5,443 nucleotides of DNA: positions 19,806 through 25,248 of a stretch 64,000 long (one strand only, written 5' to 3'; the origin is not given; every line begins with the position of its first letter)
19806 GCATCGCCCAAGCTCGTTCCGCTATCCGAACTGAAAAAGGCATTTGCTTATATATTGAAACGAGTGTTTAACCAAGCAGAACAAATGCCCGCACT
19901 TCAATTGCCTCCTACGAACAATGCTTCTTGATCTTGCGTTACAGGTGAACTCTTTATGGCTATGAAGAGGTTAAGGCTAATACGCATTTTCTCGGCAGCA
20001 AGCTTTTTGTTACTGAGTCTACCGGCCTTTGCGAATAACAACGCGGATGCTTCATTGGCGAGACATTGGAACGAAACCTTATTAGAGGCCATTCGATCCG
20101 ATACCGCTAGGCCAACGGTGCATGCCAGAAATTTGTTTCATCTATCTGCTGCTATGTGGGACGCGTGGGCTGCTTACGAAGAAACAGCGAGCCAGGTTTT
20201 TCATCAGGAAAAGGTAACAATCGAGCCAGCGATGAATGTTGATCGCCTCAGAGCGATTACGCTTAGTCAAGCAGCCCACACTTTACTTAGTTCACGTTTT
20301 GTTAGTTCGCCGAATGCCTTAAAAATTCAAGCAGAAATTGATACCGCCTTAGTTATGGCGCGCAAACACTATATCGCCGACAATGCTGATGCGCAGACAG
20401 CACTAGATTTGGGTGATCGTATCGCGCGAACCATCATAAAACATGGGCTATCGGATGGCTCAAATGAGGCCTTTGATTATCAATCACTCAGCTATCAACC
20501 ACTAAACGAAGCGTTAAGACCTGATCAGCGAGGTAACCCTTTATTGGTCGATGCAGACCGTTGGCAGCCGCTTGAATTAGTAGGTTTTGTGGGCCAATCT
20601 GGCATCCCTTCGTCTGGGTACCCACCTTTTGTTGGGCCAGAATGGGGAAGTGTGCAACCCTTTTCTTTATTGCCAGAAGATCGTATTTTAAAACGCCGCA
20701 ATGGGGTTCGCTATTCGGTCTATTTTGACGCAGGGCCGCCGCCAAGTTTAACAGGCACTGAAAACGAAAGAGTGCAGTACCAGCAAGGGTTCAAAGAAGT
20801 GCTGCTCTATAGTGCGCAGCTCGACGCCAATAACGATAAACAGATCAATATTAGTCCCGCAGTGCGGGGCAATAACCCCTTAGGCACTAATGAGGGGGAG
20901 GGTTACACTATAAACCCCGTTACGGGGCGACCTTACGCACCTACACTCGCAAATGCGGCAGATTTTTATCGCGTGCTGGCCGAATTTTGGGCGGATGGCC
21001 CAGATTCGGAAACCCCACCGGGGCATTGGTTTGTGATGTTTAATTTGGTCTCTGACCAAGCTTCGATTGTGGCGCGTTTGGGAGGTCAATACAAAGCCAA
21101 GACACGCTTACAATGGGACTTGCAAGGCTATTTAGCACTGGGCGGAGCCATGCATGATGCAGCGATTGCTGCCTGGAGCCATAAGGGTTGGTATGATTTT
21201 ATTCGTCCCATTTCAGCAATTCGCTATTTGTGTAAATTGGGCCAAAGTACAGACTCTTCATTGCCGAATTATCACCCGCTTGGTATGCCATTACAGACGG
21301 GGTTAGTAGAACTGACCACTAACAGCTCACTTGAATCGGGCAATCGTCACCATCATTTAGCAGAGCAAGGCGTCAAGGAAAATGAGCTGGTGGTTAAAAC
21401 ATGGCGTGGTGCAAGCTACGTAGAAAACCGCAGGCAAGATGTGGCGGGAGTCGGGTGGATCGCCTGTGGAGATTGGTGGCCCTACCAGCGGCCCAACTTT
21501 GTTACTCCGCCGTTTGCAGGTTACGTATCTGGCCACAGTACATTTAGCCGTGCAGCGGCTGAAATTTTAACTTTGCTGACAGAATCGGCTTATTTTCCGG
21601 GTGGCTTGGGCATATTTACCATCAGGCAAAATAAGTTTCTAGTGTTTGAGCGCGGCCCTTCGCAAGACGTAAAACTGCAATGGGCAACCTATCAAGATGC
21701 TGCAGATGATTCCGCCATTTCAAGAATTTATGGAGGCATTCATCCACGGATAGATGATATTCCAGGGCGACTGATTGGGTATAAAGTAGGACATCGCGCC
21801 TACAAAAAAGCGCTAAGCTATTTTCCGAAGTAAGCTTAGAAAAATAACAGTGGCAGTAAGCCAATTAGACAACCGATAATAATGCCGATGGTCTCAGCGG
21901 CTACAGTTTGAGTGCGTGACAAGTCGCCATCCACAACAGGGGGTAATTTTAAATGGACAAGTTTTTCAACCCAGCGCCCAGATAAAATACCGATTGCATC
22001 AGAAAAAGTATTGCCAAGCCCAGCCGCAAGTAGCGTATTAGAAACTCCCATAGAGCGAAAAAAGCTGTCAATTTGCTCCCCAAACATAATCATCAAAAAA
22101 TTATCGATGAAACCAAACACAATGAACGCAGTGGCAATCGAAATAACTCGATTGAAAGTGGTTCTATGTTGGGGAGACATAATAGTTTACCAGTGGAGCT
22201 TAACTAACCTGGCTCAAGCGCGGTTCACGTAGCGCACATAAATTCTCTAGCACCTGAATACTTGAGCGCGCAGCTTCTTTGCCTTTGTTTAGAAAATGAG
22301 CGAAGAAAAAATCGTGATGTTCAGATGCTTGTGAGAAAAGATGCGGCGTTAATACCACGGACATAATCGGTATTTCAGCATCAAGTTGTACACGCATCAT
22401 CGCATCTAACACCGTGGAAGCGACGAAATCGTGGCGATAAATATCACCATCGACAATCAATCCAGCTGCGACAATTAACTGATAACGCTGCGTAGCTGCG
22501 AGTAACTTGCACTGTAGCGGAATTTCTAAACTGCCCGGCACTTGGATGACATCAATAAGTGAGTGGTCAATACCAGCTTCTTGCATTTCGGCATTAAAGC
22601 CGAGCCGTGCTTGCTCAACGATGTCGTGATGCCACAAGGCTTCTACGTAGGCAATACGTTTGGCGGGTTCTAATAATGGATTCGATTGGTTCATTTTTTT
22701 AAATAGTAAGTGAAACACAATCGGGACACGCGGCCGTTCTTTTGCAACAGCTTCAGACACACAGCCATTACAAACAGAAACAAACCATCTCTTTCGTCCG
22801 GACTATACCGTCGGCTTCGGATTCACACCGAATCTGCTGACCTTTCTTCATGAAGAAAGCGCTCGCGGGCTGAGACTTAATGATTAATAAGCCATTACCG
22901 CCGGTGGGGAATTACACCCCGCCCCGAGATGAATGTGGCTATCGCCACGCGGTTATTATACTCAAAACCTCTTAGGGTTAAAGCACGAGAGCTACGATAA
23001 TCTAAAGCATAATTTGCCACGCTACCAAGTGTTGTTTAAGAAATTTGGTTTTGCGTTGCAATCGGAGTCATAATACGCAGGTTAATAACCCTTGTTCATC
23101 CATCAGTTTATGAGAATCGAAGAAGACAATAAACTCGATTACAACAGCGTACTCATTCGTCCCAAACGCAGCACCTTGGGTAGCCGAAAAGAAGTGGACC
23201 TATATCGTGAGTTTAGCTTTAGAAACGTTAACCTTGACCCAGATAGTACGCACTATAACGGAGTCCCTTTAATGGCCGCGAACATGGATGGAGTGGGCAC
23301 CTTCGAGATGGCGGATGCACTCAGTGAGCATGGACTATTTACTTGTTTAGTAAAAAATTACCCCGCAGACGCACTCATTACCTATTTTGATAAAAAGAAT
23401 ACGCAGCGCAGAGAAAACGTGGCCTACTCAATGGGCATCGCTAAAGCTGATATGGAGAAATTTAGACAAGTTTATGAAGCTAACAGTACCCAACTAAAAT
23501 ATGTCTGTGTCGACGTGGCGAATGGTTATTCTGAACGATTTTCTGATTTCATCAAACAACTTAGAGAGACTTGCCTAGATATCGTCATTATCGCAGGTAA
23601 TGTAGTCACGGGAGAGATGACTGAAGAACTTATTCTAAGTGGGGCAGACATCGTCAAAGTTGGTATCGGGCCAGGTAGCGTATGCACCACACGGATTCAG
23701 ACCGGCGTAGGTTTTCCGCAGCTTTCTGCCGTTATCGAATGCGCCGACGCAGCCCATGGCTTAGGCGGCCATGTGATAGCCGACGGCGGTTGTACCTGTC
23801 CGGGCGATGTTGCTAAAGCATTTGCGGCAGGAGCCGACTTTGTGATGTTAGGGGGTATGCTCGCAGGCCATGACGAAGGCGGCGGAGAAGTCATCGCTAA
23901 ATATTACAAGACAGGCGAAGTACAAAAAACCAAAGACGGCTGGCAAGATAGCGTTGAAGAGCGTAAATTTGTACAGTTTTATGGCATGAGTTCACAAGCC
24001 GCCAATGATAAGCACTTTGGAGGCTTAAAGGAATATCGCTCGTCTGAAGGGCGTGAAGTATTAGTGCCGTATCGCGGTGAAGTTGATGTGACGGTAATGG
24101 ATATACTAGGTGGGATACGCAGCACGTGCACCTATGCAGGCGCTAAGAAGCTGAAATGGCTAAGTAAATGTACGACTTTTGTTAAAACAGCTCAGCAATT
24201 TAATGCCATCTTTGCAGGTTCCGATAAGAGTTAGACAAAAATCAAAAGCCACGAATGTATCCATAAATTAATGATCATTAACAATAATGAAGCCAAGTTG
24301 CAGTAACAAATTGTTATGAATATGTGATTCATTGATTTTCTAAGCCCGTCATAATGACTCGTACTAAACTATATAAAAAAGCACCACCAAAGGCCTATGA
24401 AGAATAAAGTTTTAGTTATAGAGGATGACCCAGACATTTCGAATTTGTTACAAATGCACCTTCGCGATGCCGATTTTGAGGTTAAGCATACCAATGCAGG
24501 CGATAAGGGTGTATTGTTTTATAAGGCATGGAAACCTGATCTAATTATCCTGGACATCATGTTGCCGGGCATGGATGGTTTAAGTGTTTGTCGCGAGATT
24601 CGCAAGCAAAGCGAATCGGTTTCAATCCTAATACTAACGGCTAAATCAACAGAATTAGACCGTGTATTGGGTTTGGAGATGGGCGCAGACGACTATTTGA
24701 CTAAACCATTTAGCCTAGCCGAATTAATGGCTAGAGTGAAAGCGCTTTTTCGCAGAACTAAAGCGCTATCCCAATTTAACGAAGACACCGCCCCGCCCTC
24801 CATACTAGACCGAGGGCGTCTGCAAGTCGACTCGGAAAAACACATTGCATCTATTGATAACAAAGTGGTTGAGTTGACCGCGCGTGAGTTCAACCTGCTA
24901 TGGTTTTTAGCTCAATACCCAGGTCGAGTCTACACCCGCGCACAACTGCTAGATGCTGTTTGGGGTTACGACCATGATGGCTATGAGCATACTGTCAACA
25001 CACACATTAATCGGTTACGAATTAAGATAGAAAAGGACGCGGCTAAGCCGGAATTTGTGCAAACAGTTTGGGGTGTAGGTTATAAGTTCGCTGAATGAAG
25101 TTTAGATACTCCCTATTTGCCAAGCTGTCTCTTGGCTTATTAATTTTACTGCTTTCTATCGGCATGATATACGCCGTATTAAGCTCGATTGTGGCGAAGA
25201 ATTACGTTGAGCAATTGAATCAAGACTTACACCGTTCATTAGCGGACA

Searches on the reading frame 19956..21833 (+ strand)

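Call 5: search_protein_families(library=pfam, proteins=[window:19956-21833:+], max_evalue=0.001)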
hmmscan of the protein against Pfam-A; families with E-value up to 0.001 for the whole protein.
window:19956-21833:+ (625 aa): 2 families
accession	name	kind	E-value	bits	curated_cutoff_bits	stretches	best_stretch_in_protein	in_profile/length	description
PF22778.2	VCPO_2nd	-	1.2e-08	35.7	27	0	392-425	3-36/177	VCPO second helical-bundle domain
PF21167.2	DUF6851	-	4.6e-07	30.8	27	1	64-205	3-140/140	Domain of unknown function (DUF6851)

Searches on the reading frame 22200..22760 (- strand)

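Call 5: search_protein_families(library=pfam, proteins=[window:22200-22760:-], max_evalue=0.001)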
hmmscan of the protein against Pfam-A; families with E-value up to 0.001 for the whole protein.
window:22200-22760:- (186 aa): 1 family
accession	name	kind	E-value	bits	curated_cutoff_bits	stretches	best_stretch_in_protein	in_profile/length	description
PF00885.24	DMRL_synthase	-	2.8e-33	115.2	26.7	1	35-172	3-136/139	6,7-dimethyl-8-ribityllumazine synthase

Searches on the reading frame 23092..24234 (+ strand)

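Call 6: search_protein_families(library=pfam, proteins=[window:23092-24234:+], max_evalue=0.001)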
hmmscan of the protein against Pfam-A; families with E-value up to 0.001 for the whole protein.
window:23092-24234:+ (380 aa): 2 families
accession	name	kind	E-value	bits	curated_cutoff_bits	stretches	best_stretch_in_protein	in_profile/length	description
PF00478.31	IMPDH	-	1.5e-70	238.3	25.6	1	15-368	2-336/345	IMP dehydrogenase / GMP reductase domain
PF01070.24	FMN_dh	-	5.8e-06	26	24.9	1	208-257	257-305/350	FMN-dependent dehydrogenase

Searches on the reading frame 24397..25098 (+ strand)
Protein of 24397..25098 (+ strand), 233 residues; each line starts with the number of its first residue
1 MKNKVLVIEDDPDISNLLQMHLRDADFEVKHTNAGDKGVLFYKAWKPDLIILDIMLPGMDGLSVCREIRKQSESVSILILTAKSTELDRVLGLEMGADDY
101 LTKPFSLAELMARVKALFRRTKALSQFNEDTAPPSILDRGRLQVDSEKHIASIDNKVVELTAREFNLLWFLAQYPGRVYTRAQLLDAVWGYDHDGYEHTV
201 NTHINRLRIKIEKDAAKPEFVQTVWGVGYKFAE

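Call 6: search_protein_families(library=pfam, proteins=[window:24397-25098:+], max_evalue=0.001)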
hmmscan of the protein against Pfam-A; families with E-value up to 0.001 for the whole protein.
window:24397-25098:+ (233 aa): 2 families
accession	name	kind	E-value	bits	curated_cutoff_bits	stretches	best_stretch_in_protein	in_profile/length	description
PF00072.30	Response_reg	-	3.9e-29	101.5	30.2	1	5-115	1-111/111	Response regulator receiver domain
PF00486.34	Trans_reg_C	-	6.8e-29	100.2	26.2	1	156-231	2-77/77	Transcriptional regulatory protein, C terminal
